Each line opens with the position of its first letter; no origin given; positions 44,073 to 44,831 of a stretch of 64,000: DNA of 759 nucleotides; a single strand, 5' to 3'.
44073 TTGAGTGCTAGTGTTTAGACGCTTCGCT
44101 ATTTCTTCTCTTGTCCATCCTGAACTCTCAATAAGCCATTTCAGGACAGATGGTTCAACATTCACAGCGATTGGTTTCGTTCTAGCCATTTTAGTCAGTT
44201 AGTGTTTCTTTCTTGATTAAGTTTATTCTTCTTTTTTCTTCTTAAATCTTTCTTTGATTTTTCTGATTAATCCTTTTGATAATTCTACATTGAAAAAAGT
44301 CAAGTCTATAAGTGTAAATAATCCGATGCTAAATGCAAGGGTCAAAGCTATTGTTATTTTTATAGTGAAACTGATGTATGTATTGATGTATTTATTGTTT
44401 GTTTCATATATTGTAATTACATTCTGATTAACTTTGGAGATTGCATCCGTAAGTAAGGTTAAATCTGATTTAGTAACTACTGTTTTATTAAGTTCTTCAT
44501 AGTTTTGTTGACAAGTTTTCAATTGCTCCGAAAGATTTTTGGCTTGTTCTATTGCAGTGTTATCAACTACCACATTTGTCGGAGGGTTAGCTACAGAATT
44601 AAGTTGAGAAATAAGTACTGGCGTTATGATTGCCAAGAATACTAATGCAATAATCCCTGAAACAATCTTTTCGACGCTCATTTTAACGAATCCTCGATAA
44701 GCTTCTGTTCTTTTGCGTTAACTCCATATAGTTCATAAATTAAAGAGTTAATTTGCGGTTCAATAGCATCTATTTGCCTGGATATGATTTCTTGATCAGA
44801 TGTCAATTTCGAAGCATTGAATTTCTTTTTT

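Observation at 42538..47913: Low-GC defence island: RHH, MmeI-like Type IIG RM, small membrane protein, HTH-ImmA/IrrE and DUF4411, as one co-directional operon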

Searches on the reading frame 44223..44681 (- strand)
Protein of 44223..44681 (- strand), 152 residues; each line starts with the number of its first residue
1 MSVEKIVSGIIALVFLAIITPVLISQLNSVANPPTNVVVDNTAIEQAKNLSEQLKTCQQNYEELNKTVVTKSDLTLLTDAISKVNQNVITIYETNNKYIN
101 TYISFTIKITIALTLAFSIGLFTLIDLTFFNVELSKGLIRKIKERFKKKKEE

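Call 3: search_protein_families(library=pfam, proteins=[window:44223-44681:-], max_evalue=0.01)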
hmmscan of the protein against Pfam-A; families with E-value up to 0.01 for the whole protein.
window:44223-44681:- (152 aa): 3 families
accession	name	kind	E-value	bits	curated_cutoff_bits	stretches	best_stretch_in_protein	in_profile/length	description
PF22638.1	FlgK_D1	-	0.002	18.2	28.6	1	24-97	23-91/233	Flagellar hook-associated protein FlgK helical domain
PF16342.10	DUF4972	-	0.0028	18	28.8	1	11-97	10-100/128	Domain of unknown function (DUF4972)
PF01594.21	AI-2E_transport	-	0.0093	15.6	34.3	0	10-149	62-179/327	AI-2E family transporter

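Call 4: search_protein_families(library=padloc, proteins=[window:44223-44681:-], max_evalue=0.01)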
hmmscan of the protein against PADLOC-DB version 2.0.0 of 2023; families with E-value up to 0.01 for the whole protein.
window:44223-44681:- (152 aa): 0 families

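Call 5: search_protein_families(library=ncbifam, proteins=[window:44223-44681:-], max_evalue=0.01)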
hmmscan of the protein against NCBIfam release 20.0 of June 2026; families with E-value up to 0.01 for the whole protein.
window:44223-44681:- (152 aa): 0 families

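Call 18: find_homologous_proteins(query=window:44223-44681:-, max_evalue=0.001)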
Query window:44223-44681:- (152 aa): 17 proteins with E <= 0.001 among 63 candidates.
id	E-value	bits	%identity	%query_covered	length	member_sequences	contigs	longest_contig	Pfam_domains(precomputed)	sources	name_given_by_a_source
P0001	2.1e-78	279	90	100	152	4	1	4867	-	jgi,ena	-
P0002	4.5e-76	271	88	99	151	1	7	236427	-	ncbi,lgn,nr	ncbi:hypothetical protein HYY74_04705 [Candidatus Woesearchaeota archaeon]|nr:hypothetical protein [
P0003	1.1e-72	260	84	100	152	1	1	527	-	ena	-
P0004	2.9e-69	249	95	86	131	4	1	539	-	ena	-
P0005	3.1e-69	249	81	97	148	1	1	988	-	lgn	-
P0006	1.4e-59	218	72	100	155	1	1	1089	-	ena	-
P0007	6.5e-47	177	58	99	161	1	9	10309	-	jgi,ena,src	-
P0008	6.9e-47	177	59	99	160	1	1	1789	-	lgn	-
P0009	3.4e-46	175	56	90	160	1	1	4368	-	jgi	jgi:hypothetical protein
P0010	1.9e-44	169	55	99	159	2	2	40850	-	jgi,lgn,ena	jgi:hypothetical protein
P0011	1.5e-42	163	55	97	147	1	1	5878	-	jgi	jgi:hypothetical protein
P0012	1.2e-40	157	54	97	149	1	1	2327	-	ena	-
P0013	2.8e-40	155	51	97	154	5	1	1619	-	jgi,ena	-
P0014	7.0e-39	151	57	88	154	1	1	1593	-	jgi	jgi:predicted PurR-regulated permease PerM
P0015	3.2e-37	146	53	95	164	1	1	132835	-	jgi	jgi:hypothetical protein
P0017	3.1e-36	142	51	99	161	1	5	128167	-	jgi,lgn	jgi:predicted PurR-regulated permease PerM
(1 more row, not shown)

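Call 19: find_encoding_contigs(protein=P0002, flank=7000, max_places=2)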
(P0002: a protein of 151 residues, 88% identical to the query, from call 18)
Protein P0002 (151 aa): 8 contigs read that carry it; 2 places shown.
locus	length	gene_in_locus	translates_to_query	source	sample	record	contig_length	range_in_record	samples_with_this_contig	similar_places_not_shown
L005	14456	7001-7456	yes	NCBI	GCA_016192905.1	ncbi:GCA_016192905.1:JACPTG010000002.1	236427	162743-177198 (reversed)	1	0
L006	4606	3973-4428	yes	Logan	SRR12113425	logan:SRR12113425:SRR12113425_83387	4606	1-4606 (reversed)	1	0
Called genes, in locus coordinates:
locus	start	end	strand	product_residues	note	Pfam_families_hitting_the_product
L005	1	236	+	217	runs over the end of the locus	PF19810:HFX_2341_N, PF22662:Csa3_N (weak), PF23400:CARF_Card1 (weak), PF25213:HVO_A0261_N (weak)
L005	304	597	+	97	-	PF18765:Polbeta, PF01909:NTP_transf_2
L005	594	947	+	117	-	PF01934:HepT-like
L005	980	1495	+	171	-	-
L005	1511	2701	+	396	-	-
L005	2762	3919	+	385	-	PF12705:PDDEXK_1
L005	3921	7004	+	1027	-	PF04313:HSDR_N, PF02384:N6_Mtase, PF20473:MmeI_Mtase, PF01170:UPF0020 (faint), PF07669:Eco57I, PF02384:N6_Mtase (weak), PF12950:TaqI_C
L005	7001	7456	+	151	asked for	-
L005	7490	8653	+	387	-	PF01381:HTH_3 (weak), PF12844:HTH_19 (faint), PF13560:HTH_31 (faint), PF06114:Peptidase_M78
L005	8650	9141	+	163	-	PF14367:DUF4411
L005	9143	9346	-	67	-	-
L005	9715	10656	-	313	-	PF00089:Trypsin, PF13365:Trypsin_2, PF00595:PDZ (faint), PF13180:PDZ_2, PF17820:PDZ_6, PF14685:PDZ_Tricorn (faint)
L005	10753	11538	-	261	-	-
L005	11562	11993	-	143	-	-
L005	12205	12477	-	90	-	PF14947:HTH_45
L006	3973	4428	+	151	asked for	-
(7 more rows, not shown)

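Call 20: find_encoding_contigs(protein=P0010, flank=7000, max_places=2)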
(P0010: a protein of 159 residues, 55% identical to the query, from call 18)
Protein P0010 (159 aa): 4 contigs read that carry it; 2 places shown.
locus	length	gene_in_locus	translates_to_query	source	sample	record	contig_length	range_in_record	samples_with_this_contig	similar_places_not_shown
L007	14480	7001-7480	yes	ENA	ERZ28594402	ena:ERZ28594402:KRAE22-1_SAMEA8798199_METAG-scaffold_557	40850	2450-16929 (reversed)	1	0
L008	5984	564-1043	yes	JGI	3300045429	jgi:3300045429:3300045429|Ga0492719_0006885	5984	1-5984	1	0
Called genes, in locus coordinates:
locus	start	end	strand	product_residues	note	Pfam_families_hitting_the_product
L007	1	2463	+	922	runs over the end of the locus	PF04313:HSDR_N, PF00270:DEAD, PF04851:ResIII, PF18766:SWI2_SNF2, PF00271:Helicase_C (weak), PF08463:EcoEI_R_C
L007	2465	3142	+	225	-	-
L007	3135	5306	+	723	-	-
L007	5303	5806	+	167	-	-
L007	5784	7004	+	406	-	PF01420:Methylase_S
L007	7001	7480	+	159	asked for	-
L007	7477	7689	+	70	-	-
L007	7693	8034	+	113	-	-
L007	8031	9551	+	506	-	PF12161:HsdM_N, PF07669:Eco57I (faint), PF02384:N6_Mtase, PF01170:UPF0020 (weak)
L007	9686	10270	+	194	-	PF01936:NYN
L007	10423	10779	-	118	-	PF10049:DUF2283 (weak)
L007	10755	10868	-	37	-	-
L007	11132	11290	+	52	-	PF04014:MazE_antitoxin (weak)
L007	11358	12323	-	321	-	PF13361:UvrD_C, PF01443:Viral_helicase1 (faint), PF13538:UvrD_C_2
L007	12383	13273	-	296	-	-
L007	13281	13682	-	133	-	-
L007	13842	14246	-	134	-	PF03073:TspO_MBR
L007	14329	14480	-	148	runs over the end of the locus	PF00565:SNase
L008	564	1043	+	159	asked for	-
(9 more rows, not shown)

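Call 21: find_encoding_contigs(protein=P0015, flank=7000, max_places=2)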
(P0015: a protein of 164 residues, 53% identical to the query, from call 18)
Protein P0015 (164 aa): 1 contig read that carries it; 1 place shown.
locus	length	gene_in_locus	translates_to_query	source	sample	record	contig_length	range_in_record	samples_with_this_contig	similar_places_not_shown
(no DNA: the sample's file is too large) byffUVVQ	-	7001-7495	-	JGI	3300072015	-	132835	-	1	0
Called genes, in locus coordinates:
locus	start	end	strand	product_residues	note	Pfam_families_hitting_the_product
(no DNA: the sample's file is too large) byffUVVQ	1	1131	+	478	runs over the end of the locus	PF02934:GatB_N, PF02637:GatB_Yqey (faint)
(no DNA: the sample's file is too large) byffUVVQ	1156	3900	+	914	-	PF04313:HSDR_N (weak), PF00270:DEAD, PF04851:ResIII, PF18766:SWI2_SNF2, PF00271:Helicase_C (weak), PF08463:EcoEI_R_C (weak)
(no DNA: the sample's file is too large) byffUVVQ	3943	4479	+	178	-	-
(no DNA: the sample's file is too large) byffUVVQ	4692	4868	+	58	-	-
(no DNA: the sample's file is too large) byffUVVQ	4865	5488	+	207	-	-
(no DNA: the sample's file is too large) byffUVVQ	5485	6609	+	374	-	PF01420:Methylase_S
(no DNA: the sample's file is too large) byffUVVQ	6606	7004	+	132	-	-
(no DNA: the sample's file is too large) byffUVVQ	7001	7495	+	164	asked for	-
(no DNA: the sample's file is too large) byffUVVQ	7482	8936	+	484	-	PF12161:HsdM_N, PF02384:N6_Mtase, PF01170:UPF0020, PF20473:MmeI_Mtase (faint), PF13847:Methyltransf_31 (faint), PF07669:Eco57I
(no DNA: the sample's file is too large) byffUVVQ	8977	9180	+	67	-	-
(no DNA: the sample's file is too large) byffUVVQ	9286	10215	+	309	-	PF01636:APH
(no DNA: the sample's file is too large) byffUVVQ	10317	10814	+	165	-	-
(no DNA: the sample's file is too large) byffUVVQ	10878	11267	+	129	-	-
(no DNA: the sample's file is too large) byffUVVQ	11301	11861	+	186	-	-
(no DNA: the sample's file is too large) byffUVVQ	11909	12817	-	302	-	PF02156:Glyco_hydro_26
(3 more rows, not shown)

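Call 22: find_encoding_contigs(protein=P0017, flank=7000, max_places=2)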
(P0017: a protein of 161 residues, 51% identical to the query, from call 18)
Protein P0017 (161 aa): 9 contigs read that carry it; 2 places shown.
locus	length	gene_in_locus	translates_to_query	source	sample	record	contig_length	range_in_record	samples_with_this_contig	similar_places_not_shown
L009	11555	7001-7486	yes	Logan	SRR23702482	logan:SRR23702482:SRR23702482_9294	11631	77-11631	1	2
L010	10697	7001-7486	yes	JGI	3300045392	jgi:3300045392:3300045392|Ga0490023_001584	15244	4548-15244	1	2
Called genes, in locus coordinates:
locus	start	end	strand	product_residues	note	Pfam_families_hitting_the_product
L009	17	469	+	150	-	PF18927:CrtO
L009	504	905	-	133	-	-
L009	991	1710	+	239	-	-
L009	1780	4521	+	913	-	PF04313:HSDR_N, PF00270:DEAD, PF04851:ResIII, PF18766:SWI2_SNF2, PF00271:Helicase_C (weak), PF08463:EcoEI_R_C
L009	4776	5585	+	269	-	-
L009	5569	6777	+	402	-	PF01420:Methylase_S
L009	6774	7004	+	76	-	-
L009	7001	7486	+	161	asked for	-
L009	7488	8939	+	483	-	PF12161:HsdM_N, PF02384:N6_Mtase, PF01170:UPF0020, PF20473:MmeI_Mtase (faint), PF07669:Eco57I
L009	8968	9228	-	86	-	-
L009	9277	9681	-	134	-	-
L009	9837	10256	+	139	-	-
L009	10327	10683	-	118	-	-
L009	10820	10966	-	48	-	-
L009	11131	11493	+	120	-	-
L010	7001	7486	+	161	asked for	-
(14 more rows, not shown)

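Call 26: find_related_loci(query=A1, collection=genome_contigs, flank=8000)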
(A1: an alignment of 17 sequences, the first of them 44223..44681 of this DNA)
Query A1 (152 aa) in genome_contigs; peptide patterns used: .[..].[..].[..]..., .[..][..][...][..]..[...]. (x = any residue, [..] = any of these).
159 stretches matched a pattern; 3 encode a relative of the query (tblastn E <= 1e-3); 3 distinct loci.
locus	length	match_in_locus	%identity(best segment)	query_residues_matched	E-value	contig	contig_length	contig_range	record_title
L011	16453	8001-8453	88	1-151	6e-87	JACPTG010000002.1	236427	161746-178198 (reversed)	MAG: Candidatus Woesearchaeota archaeon isolate NC_groundwater_726_Ag_S-0.2um_49_29 S36_SO-2_scaffold_125765, whole geno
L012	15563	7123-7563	54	1-148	2e-49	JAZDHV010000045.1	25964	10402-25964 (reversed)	MAG: Candidatus Woesearchaeota archaeon isolate MEGAHIT-group-0.358 k141_12471137, whole genome shotgun sequence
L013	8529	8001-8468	50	1-150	3e-39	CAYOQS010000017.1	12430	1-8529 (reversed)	MAG TPA_asm: uncultured Methanosarcinales archaeon isolate SRP332253_co2_156 genome assembly, contig: NODE_4971_length_1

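Call 27: find_related_loci(query=A1, collection=metagenome_contigs, flank=8000)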
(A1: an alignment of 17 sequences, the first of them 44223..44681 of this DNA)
Query A1 (152 aa) in metagenome_contigs; peptide patterns used: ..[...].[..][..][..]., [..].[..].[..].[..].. (x = any residue, [..] = any of these).
600 stretches matched a pattern (row limit reached: there are more); 7 encode a relative of the query (tblastn E <= 1e-3); 7 distinct loci.
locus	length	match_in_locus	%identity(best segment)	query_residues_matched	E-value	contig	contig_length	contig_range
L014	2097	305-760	90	1-152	5e-93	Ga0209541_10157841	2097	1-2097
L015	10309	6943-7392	58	2-152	4e-56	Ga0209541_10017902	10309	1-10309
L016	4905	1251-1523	93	62-152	8e-52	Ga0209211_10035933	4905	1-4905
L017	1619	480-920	51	1-148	4e-49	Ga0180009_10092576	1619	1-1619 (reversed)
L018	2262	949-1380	53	4-148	6e-47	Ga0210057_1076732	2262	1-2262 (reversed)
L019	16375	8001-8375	56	26-150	8e-45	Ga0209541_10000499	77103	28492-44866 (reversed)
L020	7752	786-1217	48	5-148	2e-43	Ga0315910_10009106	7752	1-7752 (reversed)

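Call 30: search_protein_families(library=pfam, proteins=[L012:4361-7126:+, L012:2763-4190:-, L012:8765-9889:+, L012:9928-11175:+, L013:5204-7978:+, L013:1364-3295:+, L013:3292-4659:+, L013:4670-5170:+], max_evalue=0.001)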
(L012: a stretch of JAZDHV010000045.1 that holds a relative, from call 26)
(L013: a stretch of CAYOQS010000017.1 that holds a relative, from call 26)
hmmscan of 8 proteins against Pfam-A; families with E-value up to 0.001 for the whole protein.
L012:4361-7126:+ (921 aa): 6 families
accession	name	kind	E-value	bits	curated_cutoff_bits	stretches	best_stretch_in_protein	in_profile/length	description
PF07669.17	Eco57I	-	2.1e-32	113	25.3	1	455-610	1-162/171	Eco57I restriction-modification methylase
PF12950.13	TaqI_C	-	2.8e-21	76.4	26.5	1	716-835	2-118/118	TaqI-like C-terminal specificity domain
PF02384.22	N6_Mtase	-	7.8e-20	71.8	20.4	1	329-648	3-251/311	N-6 DNA Methylase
PF20473.4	MmeI_Mtase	-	2.1e-16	60.4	27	1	384-604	9-218/259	MmeI, DNA-methyltransferase domain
PF04313.20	HSDR_N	-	9.2e-10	39.1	25.1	1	12-130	75-191/198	Type I restriction enzyme R protein N terminus (HSDR_N)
PF01170.24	UPF0020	-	2.4e-07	31.1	22.3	1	397-489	31-111/197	RMKL-like, methyltransferase domain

L012:2763-4190:- (475 aa): 0 families

L012:8765-9889:+ (374 aa): 0 families

L012:9928-11175:+ (415 aa): 2 families
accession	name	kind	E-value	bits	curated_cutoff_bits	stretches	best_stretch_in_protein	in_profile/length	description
PF01408.29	GFO_IDH_MocA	-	4.3e-18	66.6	24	1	10-119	2-111/120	Oxidoreductase family, NAD-binding Rossmann fold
PF22725.1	GFO_IDH_MocA_C3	-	1e-09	38.8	27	1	141-275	2-116/124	GFO/IDH/MocA C-terminal domain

L013:5204-7978:+ (924 aa): 10 families
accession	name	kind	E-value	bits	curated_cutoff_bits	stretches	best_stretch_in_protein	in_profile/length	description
PF07669.17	Eco57I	-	1.9e-47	162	25.3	1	432-592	2-171/171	Eco57I restriction-modification methylase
PF02384.22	N6_Mtase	-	4.9e-24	85.7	20.4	1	321-645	3-267/311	N-6 DNA Methylase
PF20473.4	MmeI_Mtase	-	4e-15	56.1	27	1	382-518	15-153/259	MmeI, DNA-methyltransferase domain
PF12950.13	TaqI_C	-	4e-13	50.1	26.5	1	711-843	1-106/118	TaqI-like C-terminal specificity domain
PF01170.24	UPF0020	-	5.7e-07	29.9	22.3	1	390-450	32-96/197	RMKL-like, methyltransferase domain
PF04313.20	HSDR_N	-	8.6e-07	29.4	25.1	0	36-64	2-31/198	Type I restriction enzyme R protein N terminus (HSDR_N)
PF20464.3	MmeI_N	-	0.00028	21.7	27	1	34-152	15-143/181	MmeI, N-terminal domain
PF20466.3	MmeI_TRD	-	0.00044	20.1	27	0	676-842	19-191/207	MmeI, target recognition domain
PF20465.4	MmeI_hel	-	0.00064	20.9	27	0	223-280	2-60/75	MmeI, helicase spacer domain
PF13847.12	Methyltransf_31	-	0.0007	19.7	27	0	388-449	5-47/145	Methyltransferase domain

L013:1364-3295:+ (643 aa): 4 families
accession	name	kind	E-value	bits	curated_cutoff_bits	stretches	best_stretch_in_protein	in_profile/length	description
PF01850.27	PIN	-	4.1e-12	47.2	23.6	1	30-145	1-119/120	PIN domain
PF00437.27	T2SSE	-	5.7e-08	32.2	24.9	1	279-397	135-255/370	Type II/IV secretion system protein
PF00013.35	KH_1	-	3.4e-07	30.3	21.5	1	511-548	2-38/66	KH domain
PF07650.23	KH_2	-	0.00011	22.4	22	1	500-542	17-58/78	KH domain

L013:3292-4659:+ (455 aa): 2 families
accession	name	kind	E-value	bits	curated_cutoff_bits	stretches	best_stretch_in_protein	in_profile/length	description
PF00587.30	tRNA-synt_2b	-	1.1e-36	127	29.3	1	253-430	7-179/179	tRNA synthetase class II core domain (G, H, P, S and T)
PF02403.27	Seryl_tRNA_N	-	3.1e-28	98.6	28.2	1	32-139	1-107/108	Seryl-tRNA synthetase N-terminal domain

L013:4670-5170:+ (166 aa): 3 families
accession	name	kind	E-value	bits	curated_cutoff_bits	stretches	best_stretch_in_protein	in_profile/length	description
PF17032.10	Zn_ribbon_15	-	8.7e-05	23.7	28.9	1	135-162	46-73/73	zinc-ribbon family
PF24463.1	DUF7577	-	9.3e-05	22.4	28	1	141-165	2-26/27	Domain of unknown function (DUF7577)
PF12773.13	DZR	-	0.00057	20.4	27.3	1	144-165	1-22/45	Double zinc ribbon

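Call 34: search_protein_families(library=pfam, proteins=[L015:5691-6926:+, L015:7764-8390:+, L015:8527-9327:+, L019:5548-7002:+, L019:7004-7900:+, L019:8413-9852:+, L019:9849-11081:+, L019:12597-14900:+, L020:2649-4106:+, L020:4859-7738:-], max_evalue=0.001)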
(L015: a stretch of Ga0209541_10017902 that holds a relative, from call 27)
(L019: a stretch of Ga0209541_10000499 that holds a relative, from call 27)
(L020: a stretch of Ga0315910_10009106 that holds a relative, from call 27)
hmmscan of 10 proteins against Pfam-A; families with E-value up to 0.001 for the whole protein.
L015:5691-6926:+ (411 aa): 1 family
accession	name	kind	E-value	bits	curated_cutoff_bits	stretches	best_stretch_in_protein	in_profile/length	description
PF01420.25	Methylase_S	-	1.3e-26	94.3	22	2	6-167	5-153/168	Type I restriction modification DNA specificity domain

L015:7764-8390:+ (208 aa): 0 families

L015:8527-9327:+ (266 aa): 1 family
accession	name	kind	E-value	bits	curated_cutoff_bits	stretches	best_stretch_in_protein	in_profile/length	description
PF09407.15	AbiEi_1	-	0.0002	22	22.2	1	107-198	13-109/142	AbiEi antitoxin C-terminal domain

L019:5548-7002:+ (484 aa): 3 families
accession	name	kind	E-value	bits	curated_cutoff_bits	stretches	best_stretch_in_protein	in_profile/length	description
PF02384.22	N6_Mtase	-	6.4e-60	203.5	20.4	1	154-453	3-307/311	N-6 DNA Methylase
PF07669.17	Eco57I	-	5.3e-14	53.1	25.3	1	271-364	60-165/171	Eco57I restriction-modification methylase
PF12161.14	HsdM_N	-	2e-09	38.6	24.5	1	8-143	7-135/135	HsdM N-terminal domain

L019:7004-7900:+ (298 aa): 1 family
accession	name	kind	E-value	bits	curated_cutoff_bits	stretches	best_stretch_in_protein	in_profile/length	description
PF14559.12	TPR_19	-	0.00029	21.5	25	1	217-256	1-40/68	Tetratricopeptide repeat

L019:8413-9852:+ (479 aa): 1 family
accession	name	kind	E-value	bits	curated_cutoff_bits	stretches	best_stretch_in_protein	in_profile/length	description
PF04434.22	SWIM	-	3.3e-07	30.1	19.6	1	49-76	3-37/38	SWIM zinc finger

L019:9849-11081:+ (410 aa): 1 family
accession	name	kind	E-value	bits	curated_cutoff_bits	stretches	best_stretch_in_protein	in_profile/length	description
PF01420.25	Methylase_S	-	1.6e-34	120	22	2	5-176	1-164/168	Type I restriction modification DNA specificity domain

L019:12597-14900:+ (767 aa): 7 families
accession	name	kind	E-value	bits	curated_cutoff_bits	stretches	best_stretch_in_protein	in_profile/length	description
PF04851.21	ResIII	-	2.2e-35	122.4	22.5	1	152-320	7-164/164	Type III restriction enzyme, res subunit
PF08463.15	EcoEI_R_C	-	2.4e-25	89.9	24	1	606-761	1-162/163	EcoEI R protein C-terminal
PF18766.7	SWI2_SNF2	-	7.4e-21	75.2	26.7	1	153-354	2-191/221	SWI2/SNF2 ATPase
PF00270.35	DEAD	-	6.4e-11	42.7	26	1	159-321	6-163/167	DEAD/DEAH box helicase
PF00271.37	Helicase_C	-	8.3e-08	32.9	23.5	1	405-511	10-108/110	Helicase conserved C-terminal domain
PF04313.20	HSDR_N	-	2.8e-07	31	25.1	1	50-110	127-196/198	Type I restriction enzyme R protein N terminus (HSDR_N)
PF13588.12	HSDR_N_2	-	0.00018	22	25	1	51-112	39-102/110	Type I restriction enzyme R protein N terminus (HSDR_N)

L020:2649-4106:+ (485 aa): 5 families
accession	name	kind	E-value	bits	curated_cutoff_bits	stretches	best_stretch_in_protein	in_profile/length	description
PF02384.22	N6_Mtase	-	2.8e-74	250.7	20.4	1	125-435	3-295/311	N-6 DNA Methylase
PF12161.14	HsdM_N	-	9.2e-15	55.9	24.5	1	7-112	1-133/135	HsdM N-terminal domain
PF07669.17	Eco57I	-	9.2e-08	32.8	25.3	1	234-347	69-165/171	Eco57I restriction-modification methylase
PF01170.24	UPF0020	-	7.4e-07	29.5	22.3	1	158-266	18-136/197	RMKL-like, methyltransferase domain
PF20473.4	MmeI_Mtase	-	3.1e-05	23.7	27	1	170-229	21-85/259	MmeI, DNA-methyltransferase domain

L020:4859-7738:- (959 aa): 4 families
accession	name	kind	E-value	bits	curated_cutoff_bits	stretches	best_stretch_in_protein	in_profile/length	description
PF19044.6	P-loop_TraG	-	8.5e-27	94.3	25.8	1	447-749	27-343/413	TraG P-loop domain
PF01935.23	DUF87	-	6.2e-15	56.3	23.2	1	434-643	8-213/220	Helicase HerA, central domain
PF12846.13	AAA_10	-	6.7e-14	52.1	27.5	1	448-713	20-294/362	AAA-like domain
PF03135.19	CagE_TrbE_VirB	-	2.9e-07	31.1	21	1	246-394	59-196/204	CagE, TrbE, VirB family, component of type IV transporter system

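Call 35: search_protein_representatives(alignment_id=A1)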
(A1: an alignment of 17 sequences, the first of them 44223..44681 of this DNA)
Query: 17 sequences, 154 profile positions. Proteins with E-value up to 0.001 (for the whole library): 25; up to 1e-10: 4; up to 1e-30: 3. The best 25 are listed.
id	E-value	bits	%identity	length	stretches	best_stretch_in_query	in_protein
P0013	1.2e-61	223.1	-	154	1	1-151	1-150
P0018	4.3e-57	208.4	-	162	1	2-152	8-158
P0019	1.3e-42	161.4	-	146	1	1-148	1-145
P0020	2.7e-14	69.4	-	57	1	1-58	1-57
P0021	8.2e-08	48.3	-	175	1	4-149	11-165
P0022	5.3e-07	45.7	-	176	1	4-151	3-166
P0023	1.3e-06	44.4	-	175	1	5-143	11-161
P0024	5.3e-06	42.4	-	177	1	3-153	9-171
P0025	9.9e-06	41.6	-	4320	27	13-56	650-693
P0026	1.6e-05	40.9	-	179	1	3-152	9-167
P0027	1.8e-05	40.7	-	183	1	3-142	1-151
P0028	3.0e-05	40.0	-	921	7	25-83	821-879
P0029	3.6e-05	39.8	-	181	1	8-149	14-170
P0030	5.1e-05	39.3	-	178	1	4-152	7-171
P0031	8.0e-05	38.6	-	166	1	5-149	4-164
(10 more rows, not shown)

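Call 46: predict_structure(alignment_id=A1)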
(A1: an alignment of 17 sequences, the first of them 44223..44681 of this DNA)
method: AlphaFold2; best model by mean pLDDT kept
length: 152 residues; sequences in the alignment: 17
mean_pLDDT: 69.0   pTM: 0.32
mean pLDDT of the five models: 69.0, 64.9, 63.3, 63.1, 61.0
residues with pLDDT >= 90: 0; 70-90: 85; 50-70: 57; < 50: 10
segments of 3 or more residues with pLDDT < 50: 35-43
pLDDT, mean of each block of 10 residues (from residue 1): 69 75 70 49 55 72 61 71 67 64 75 80 80 78 72 51
secondary structure, 60 per line:
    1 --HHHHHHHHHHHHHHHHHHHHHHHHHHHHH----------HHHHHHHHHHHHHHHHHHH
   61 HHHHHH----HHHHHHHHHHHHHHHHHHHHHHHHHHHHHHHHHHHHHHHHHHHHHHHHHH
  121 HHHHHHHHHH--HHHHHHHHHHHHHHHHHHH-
elements in order: H3-31 H42-66 H71-130 H133-151

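Call 60: find_related_loci(query=A1, collection=viral_contigs, flank=8000)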
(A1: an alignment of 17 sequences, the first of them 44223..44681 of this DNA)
Query A1 (152 aa) in viral_contigs; peptide patterns used: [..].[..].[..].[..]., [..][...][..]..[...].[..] (x = any residue, [..] = any of these).
224 stretches matched a pattern, but none encodes a relative of the query by tblastn (E <= 1e-3).
